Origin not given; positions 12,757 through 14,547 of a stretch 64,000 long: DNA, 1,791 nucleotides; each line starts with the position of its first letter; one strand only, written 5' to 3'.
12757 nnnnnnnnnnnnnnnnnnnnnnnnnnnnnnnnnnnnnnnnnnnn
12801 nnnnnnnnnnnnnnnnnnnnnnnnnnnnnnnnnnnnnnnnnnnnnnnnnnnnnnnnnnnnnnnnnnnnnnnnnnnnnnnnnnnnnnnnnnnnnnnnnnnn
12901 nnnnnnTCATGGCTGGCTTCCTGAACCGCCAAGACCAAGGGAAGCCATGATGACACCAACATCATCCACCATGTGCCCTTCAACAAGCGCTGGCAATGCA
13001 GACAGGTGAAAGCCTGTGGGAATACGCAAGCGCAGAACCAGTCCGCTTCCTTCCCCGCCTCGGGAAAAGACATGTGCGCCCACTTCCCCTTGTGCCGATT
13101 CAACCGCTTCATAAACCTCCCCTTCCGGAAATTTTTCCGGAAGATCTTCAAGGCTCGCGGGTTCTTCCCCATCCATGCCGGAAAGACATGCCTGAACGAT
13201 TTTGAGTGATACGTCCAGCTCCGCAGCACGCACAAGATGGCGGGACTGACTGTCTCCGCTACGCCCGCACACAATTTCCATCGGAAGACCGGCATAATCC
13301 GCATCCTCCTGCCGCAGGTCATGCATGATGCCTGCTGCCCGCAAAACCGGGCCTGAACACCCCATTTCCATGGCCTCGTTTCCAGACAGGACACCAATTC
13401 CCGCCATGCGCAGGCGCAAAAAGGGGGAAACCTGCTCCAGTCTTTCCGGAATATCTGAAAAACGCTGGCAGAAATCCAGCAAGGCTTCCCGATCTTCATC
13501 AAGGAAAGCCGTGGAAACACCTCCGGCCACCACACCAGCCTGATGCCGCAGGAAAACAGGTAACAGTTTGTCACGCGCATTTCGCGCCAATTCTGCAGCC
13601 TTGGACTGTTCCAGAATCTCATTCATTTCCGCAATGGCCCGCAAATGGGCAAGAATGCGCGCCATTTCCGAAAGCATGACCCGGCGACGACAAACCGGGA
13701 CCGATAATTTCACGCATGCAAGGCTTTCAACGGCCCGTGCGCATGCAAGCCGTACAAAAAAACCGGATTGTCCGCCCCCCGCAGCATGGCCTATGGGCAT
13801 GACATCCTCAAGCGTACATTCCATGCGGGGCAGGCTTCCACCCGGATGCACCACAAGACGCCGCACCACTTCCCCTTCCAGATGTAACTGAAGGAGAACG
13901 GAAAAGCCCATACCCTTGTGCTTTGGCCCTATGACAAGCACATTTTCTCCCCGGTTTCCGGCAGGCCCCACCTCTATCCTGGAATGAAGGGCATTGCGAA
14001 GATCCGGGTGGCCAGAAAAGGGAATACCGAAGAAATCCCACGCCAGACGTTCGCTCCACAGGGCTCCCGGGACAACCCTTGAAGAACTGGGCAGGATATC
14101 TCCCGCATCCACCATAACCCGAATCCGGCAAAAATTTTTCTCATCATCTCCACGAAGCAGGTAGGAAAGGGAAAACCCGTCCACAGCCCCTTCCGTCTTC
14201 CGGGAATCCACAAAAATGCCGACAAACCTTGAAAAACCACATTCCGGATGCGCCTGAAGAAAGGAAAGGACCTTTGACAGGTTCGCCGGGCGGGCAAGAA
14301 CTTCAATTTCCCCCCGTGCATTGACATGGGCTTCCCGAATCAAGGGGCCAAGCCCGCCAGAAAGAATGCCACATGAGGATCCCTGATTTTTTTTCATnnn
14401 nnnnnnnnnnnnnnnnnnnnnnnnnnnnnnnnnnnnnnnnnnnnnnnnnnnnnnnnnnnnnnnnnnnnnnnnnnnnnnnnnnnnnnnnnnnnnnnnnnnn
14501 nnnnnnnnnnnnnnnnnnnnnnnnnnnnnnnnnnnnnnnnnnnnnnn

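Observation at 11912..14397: Orphan three-gene operon: truncated NuoC-D fusion-like protein + NuoE-like [2Fe-2S] protein + small membrane protein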

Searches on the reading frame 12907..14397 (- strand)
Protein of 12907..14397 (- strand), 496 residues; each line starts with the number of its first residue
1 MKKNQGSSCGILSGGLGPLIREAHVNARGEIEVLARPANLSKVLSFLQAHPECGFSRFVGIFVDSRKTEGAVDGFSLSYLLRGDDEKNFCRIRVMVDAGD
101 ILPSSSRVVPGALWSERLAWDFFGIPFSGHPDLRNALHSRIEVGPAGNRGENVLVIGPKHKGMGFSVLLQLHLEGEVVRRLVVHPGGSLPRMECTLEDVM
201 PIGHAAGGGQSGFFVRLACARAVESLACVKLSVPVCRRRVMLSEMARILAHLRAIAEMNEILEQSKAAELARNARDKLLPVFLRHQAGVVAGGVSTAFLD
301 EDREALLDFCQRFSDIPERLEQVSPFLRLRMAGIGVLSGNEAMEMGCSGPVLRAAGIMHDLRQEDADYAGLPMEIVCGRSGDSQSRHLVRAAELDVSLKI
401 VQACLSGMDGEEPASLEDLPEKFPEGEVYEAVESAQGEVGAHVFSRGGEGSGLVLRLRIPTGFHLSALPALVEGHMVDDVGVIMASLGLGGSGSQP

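Call 4: search_protein_families(library=pfam, proteins=[window:12907-14397:-], max_evalue=1)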
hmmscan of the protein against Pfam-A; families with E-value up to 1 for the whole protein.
window:12907-14397:- (496 aa): 2 families
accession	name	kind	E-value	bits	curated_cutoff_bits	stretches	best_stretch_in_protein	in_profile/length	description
PF00346.24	Complex1_49kDa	-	1.4e-35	123.2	24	2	288-411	34-162/271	Respiratory-chain NADH dehydrogenase, 49 Kd subunit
PF00329.25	Complex1_30kDa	-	3e-17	63.8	22.5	1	35-137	3-104/124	Respiratory-chain NADH dehydrogenase, 30 Kd subunit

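Call 6: search_solved_structures(query=window:12907-14397:-, show_alignments=2, max_evalue=0.001)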
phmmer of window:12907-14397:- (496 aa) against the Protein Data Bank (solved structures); distinct sequences matched with E-value up to 0.001: 87 (the best 60 are shown).
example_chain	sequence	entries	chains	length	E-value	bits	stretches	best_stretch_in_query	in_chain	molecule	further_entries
7q5y_B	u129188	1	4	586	2.5e-27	98.7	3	141-409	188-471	NADH-quinone oxidoreductase subunit C/D 2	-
8e9g_D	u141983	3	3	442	2.6e-25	92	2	142-409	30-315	NADH-quinone oxidoreductase subunit D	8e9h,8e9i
7p61_C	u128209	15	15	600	2.7e-24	88.7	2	215-409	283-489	NADH-quinone oxidoreductase subunit C/D | NADH-quinone oxidoreductase subunit CD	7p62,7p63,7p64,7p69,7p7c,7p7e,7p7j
7awt_D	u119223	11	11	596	3.5e-24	88.3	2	215-409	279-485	NADH-quinone oxidoreductase subunit C/D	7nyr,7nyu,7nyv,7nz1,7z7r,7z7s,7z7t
9taj_C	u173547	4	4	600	3.7e-24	88.2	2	215-409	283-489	NADH-quinone oxidoreductase subunit C/D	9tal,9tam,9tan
6h8k_C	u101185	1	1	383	2.4e-23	85.5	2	157-418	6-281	NUCM protein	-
7arc_D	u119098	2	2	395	3.1e-23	85.2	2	154-409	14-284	ND7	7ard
6gcs_C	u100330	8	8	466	3.4e-23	85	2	156-418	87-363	49-KDA PROTEIN (NUCM) | Subunit NUCM of NADH:Ubiquinone Oxidoreductase (Complex I) | NUCM protein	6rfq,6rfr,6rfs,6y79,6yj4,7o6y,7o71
7b0n_D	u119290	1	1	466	5.5e-23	84.4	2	157-418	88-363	NUCM protein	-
9f5x_E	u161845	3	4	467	7.6e-23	83.9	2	151-409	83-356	NADH:ubiquinone oxidoreductase 49 kD subunit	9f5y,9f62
4wz7_C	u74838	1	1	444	1.4e-22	83.1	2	221-418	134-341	NUCM protein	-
8ba0_D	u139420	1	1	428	1.3e-21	79.8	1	153-412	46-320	Complex I-49kD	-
8b9z_D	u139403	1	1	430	1.3e-21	79.8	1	153-412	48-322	Complex I-49kD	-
8esw_S2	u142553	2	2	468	1.8e-21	79.4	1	153-412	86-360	Complex I-49kD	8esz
8qby_D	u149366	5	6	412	4.2e-21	78.1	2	155-411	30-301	NADH-quinone oxidoreductase subunit D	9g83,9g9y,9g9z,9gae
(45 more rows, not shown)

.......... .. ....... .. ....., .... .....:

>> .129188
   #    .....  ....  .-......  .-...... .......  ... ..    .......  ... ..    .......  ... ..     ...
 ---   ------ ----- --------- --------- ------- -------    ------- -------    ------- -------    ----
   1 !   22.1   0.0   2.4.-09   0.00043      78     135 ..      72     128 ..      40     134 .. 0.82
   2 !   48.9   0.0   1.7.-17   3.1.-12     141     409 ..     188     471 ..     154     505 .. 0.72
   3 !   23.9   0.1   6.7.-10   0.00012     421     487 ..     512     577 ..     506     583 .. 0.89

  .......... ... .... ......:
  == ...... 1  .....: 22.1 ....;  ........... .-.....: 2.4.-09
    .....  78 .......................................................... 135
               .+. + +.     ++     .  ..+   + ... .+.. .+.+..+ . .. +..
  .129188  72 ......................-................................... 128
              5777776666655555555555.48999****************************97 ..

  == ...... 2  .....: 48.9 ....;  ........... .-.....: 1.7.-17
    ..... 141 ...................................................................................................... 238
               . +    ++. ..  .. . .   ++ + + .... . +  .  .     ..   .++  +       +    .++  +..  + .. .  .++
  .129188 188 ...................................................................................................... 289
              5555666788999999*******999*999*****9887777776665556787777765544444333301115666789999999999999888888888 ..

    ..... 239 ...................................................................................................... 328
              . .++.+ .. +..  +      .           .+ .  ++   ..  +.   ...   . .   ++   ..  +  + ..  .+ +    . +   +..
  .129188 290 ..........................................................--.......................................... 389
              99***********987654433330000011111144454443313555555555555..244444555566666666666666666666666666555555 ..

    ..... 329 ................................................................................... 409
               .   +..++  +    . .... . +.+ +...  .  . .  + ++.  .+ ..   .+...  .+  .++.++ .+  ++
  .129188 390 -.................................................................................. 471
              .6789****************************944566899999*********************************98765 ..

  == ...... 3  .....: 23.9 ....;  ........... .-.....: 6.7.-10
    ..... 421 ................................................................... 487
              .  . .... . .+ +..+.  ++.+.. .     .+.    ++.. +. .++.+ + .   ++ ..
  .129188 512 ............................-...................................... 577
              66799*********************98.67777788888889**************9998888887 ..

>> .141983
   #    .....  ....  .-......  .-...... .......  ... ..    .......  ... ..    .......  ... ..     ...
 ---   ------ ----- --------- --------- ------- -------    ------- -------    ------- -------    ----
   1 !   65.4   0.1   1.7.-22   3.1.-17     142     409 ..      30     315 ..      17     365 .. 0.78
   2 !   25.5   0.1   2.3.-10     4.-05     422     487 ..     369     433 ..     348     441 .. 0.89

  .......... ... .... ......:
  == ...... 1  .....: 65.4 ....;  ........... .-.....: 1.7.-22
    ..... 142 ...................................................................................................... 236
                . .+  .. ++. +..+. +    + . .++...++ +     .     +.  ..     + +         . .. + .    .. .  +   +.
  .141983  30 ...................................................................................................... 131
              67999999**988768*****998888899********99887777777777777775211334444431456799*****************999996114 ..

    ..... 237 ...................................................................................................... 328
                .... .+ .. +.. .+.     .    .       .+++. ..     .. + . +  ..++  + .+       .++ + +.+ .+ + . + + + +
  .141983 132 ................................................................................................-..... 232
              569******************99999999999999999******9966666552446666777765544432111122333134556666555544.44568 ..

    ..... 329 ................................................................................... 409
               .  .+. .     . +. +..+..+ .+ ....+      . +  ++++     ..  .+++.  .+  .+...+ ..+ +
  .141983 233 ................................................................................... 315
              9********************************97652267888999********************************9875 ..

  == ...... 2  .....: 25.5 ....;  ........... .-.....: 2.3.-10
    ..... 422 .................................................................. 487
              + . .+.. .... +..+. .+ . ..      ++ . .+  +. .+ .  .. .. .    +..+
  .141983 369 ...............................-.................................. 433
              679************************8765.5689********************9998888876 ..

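Call 7: find_homologous_proteins(query=window:12907-14397:-, max_evalue=0.001)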
Query window:12907-14397:- (496 aa): 12 proteins with E <= 0.001 among 8000 candidates.
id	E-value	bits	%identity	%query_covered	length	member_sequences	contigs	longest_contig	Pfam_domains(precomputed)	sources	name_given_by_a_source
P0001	1.5e-26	111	31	69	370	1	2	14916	PF00346.25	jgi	jgi:NADH-quinone oxidoreductase subunit D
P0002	4.6e-24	103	26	95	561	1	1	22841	PF00329.26,PF00346.25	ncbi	-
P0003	6.1e-23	99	27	98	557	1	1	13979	PF00329.26,PF00346.25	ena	-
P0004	4.6e-19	86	27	70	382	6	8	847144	PF00346.25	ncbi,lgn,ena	-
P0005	1.4e-11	62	30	54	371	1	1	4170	PF00346.25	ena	-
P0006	1.5e-8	52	27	89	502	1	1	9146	PF00329.26,PF00346.25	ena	-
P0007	1.9e-8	51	26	79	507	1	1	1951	PF00374.25,PF00329.26,PF00346.25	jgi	jgi:Ni,Fe-hydrogenase III large subunit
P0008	2.1e-8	51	27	79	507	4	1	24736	PF00374.25,PF00329.26,PF00346.25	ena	-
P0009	3.2e-8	51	28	79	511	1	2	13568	PF00374.25,PF00346.25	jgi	jgi:Ni,Fe-hydrogenase III large subunit/Ni,Fe-hydrogenase III component G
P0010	9.8e-8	49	26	80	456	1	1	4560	PF00374.25,PF00346.25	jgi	jgi:Ni,Fe-hydrogenase III large subunit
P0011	4.6e-7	47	25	79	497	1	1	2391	PF00329.26,PF00346.25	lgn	-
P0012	6.2e-6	43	25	76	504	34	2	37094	PF00329.26,PF00346.25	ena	-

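Call 8: find_related_loci(query=window:12907-14397:-, collection=genome_contigs, flank=10000)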
Query window:12907-14397:- (496 aa) in genome_contigs; peptide patterns used: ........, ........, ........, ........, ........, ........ (x = any residue, [..] = any of these).
114 stretches matched a pattern, but none encodes a relative of the query by tblastn (E <= 1e-3).

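Call 10: search_protein_families(library=ncbifam, proteins=[window:12907-14397:-], max_evalue=0.00001)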
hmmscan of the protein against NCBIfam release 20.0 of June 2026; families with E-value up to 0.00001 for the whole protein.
window:12907-14397:- (496 aa): 13 families
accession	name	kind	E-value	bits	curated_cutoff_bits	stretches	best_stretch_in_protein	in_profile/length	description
NF004739.1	PRK06075.1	equivalog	8.4e-44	149.9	360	2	154-414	3-277/384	NADH-quinone oxidoreductase subunit D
NF009808.0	PRK13292.1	equivalog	1.1e-41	142.5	1156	3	153-409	409-680/791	NADH-quinone oxidoreductase subunit B/C/D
TIGR01962.1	NuoD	equivalog_domain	1.6e-37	129.3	459.35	2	153-411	4-276/386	NADH dehydrogenase (quinone) subunit D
NF040602.1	F420_dehyd_FpoD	exception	3.6e-32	111.8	600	1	151-488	7-364/372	F420H2 dehydrogenase subunit FpoD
NF008728.0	PRK11742.1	equivalog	4.9e-30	104.5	840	2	216-409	283-487/598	NADH-quinone oxidoreductase subunit C/D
NF008974.0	PRK12322.1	equivalog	3.6e-26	92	522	1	212-487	71-357/366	NADH-quinone oxidoreductase subunit D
NF005649.0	PRK07415.1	equivalog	1.3e-23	83.7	583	1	153-416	12-291/394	NAD(P)H-quinone oxidoreductase subunit H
NF004733.0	PRK06074.1-5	equivalog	2.5e-17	63.2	225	1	19-137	20-135/203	NADH-quinone oxidoreductase subunit C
TIGR01961.1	NuoC_fam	subfamily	8.5e-14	52.1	122.45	1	35-137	5-104/122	NADH (or F420H2) dehydrogenase, subunit C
NF004730.0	PRK06074.1-1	equivalog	8.8e-10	38.8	193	1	24-137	23-142/200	NADH-quinone oxidoreductase subunit C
NF005856.0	PRK07785.1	equivalog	2.9e-08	33.9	224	1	25-134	96-205/246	NADH-quinone oxidoreductase subunit C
NF006304.0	PRK08491.1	equivalog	2.6e-06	27.2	228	1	73-135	96-158/263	NADH-quinone oxidoreductase subunit C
NF004732.0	PRK06074.1-4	equivalog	2.7e-06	27.3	376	1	98-138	142-182/250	NADH-quinone oxidoreductase subunit C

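Call 14: find_related_loci(query=window:12907-14397:-, collection=metagenome_contigs, flank=10000)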
Query window:12907-14397:- (496 aa) in metagenome_contigs; peptide patterns used: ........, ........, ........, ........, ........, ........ (x = any residue, [..] = any of these).
168 stretches matched a pattern, but none encodes a relative of the query by tblastn (E <= 1e-3).

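Call 15: find_encoding_contigs(protein=P0002, flank=8000, max_places=2)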
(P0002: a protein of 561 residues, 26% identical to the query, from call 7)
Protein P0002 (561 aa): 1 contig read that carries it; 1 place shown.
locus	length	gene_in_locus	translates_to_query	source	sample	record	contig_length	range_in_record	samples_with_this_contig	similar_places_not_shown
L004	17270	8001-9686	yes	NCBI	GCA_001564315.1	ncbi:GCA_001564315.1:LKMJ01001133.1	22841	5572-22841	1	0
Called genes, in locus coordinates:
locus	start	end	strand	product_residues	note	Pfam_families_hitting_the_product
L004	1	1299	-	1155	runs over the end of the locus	-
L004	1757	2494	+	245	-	PF01963:TraB_PrgY_gumN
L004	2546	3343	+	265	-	-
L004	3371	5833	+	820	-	PF08245:Mur_ligase_M, PF02875:Mur_ligase_C, PF27239:FOL3_C (weak), PF00809:Pterin_bind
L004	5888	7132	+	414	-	-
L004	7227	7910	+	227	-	-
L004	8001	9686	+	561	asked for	PF00329:Complex1_30kDa, PF00346:Complex1_49kDa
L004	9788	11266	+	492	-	PF11563:Protoglobin, PF00015:MCPsignal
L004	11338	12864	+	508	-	PF11563:Protoglobin, PF06103:DUF948 (faint), PF07889:DUF1664 (faint), PF00015:MCPsignal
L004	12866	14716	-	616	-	PF00176:SNF2-rel_dom (weak), PF00270:DEAD, PF04851:ResIII, PF16203:ERCC3_RAD25_C, PF00271:Helicase_C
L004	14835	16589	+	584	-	PF00672:HAMP, PF04108:ATG17_like (faint), PF06103:DUF948 (faint), PF00015:MCPsignal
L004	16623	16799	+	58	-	-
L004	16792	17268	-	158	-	?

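Call 16: find_encoding_contigs(protein=P0003, flank=8000, max_places=2)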
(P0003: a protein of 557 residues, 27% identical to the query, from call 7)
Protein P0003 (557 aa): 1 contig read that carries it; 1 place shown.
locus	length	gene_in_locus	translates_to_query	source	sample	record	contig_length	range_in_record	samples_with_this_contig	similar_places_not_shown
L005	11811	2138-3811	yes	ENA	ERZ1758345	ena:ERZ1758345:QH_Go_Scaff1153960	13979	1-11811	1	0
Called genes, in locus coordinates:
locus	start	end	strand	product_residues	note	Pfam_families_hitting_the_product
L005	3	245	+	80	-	?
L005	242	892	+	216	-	PF00731:AIRC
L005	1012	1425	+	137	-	PF00507:Oxidored_q4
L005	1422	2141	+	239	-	PF01058:Oxidored_q6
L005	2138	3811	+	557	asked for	PF00329:Complex1_30kDa, PF00346:Complex1_49kDa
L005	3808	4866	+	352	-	PF00146:NADHdh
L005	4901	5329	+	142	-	PF13183:Fer4_8 (faint), PF25160:LdpA_Fe-S-bd (faint), PF12797:Fer4_2 (faint), PF13237:Fer4_10 (weak), PF14697:Fer4_21, PF12838:Fer4_7, PF13187:Fer4_9 (weak), PF00037:Fer4 (weak), +2 more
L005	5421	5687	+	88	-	PF00499:Oxidored_q3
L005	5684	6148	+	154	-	PF00499:Oxidored_q3 (weak)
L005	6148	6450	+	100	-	PF00420:Oxidored_q2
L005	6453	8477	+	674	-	PF00662:Proton_antipo_N, PF00361:Proton_antipo_M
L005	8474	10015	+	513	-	PF00361:Proton_antipo_M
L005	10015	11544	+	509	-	PF00361:Proton_antipo_M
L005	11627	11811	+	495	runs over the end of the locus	PF02254:TrkA_N (weak), PF01368:DHH, PF02272:DHHA1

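Call 17: find_encoding_contigs(protein=P0001, flank=8000, max_places=2)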
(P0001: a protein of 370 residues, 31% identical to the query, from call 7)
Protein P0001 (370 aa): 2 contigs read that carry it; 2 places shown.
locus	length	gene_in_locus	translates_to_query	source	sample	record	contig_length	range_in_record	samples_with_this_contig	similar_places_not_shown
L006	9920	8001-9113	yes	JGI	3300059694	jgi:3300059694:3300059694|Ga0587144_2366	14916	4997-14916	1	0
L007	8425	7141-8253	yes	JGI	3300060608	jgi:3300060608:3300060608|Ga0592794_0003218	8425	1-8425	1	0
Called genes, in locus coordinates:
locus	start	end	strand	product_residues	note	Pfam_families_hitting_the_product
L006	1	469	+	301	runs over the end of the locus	PF01555:N6_N4_Mtase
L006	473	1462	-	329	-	-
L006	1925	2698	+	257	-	-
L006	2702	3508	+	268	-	-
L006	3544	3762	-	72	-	-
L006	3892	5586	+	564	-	-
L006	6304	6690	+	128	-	PF00507:Oxidored_q4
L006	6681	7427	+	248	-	PF01058:Oxidored_q6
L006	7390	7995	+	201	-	PF00329:Complex1_30kDa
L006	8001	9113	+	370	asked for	PF00346:Complex1_49kDa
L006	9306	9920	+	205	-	?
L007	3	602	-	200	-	?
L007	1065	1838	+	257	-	-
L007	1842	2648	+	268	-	-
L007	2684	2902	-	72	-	-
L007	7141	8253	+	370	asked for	PF00346:Complex1_49kDa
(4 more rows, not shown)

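Call 32: search_protein_representatives(protein=window:12907-14397:-)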
Query: 496 residues. Proteins with E-value up to 0.001 (for the whole library): 2581; up to 1e-10: 523; up to 1e-30: 2. The best 150 are listed.
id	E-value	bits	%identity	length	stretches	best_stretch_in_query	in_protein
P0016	3.3e-35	137.9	36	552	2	142-489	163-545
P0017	1.1e-32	129.6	30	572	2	141-489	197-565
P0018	3.8e-29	117.9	32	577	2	156-488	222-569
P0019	1.2e-28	116.3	33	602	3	303-489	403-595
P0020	1.4e-28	116.1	33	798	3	216-410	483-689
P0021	1.8e-28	115.7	33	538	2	263-489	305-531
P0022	3.2e-28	114.9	33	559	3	153-425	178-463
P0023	4.2e-28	114.5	33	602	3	147-414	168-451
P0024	2.5e-27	111.9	30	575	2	213-491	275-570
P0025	3.9e-27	111.3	31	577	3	131-437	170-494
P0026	6.4e-27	110.6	31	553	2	151-487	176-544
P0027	9.8e-27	110.0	31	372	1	152-488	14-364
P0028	1.6e-26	109.3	32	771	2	210-433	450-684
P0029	2.5e-26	108.6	30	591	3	145-408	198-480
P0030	2.6e-26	108.6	32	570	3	155-433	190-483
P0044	2.8e-24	101.9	40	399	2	214-416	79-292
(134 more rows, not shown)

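Call 35: list_cluster_members(proteins=[window:12907-14397:-, window:12395-12910:-, window:11912-12394:-, window:14394-14612:-])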
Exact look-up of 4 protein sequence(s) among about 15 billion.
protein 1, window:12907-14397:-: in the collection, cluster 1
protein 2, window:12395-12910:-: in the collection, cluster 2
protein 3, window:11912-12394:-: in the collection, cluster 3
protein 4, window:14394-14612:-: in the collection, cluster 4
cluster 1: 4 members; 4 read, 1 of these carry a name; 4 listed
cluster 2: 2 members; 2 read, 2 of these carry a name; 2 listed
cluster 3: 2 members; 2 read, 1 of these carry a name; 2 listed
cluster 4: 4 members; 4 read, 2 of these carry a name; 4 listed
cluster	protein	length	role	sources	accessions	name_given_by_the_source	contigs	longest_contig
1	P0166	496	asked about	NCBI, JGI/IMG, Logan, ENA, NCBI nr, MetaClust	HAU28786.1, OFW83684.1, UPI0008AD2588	MAG TPA: hypothetical protein DCW68_01565 [Rhodospirillaceae bacterium] | MAG: hypothetical protein A2018_04530 [Alphaproteobacteria bacterium GWF2_58_20] | status=active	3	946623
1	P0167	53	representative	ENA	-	-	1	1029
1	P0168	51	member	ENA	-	-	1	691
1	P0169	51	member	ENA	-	-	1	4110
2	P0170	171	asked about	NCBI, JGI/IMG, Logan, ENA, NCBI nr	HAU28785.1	MAG TPA: NAD(P)H-dependent oxidoreductase subunit E [Rhodospirillaceae bacterium] | NAD(P)H-dependent oxidoreductase subunit E [Rhodospirillaceae bacterium]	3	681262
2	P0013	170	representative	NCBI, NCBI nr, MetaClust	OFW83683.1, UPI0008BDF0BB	MAG: hypothetical protein A2018_04525 [Alphaproteobacteria bacterium GWF2_58_20] | status=active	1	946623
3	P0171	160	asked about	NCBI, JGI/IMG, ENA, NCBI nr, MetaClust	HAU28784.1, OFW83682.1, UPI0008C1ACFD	MAG TPA: hypothetical protein DCW68_01555 [Rhodospirillaceae bacterium] | MAG: hypothetical protein A2018_04520 [Alphaproteobacteria bacterium GWF2_58_20] | status=active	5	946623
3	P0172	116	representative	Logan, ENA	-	-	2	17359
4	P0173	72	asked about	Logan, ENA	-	-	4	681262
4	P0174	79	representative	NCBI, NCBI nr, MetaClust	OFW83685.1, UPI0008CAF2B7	MAG: hypothetical protein A2018_04535 [Alphaproteobacteria bacterium GWF2_58_20] | status=active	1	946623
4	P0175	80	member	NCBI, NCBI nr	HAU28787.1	MAG TPA: hypothetical protein DCW68_01570 [Rhodospirillaceae bacterium] | hypothetical protein [Rhodospirillaceae bacterium]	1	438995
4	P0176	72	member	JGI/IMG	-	-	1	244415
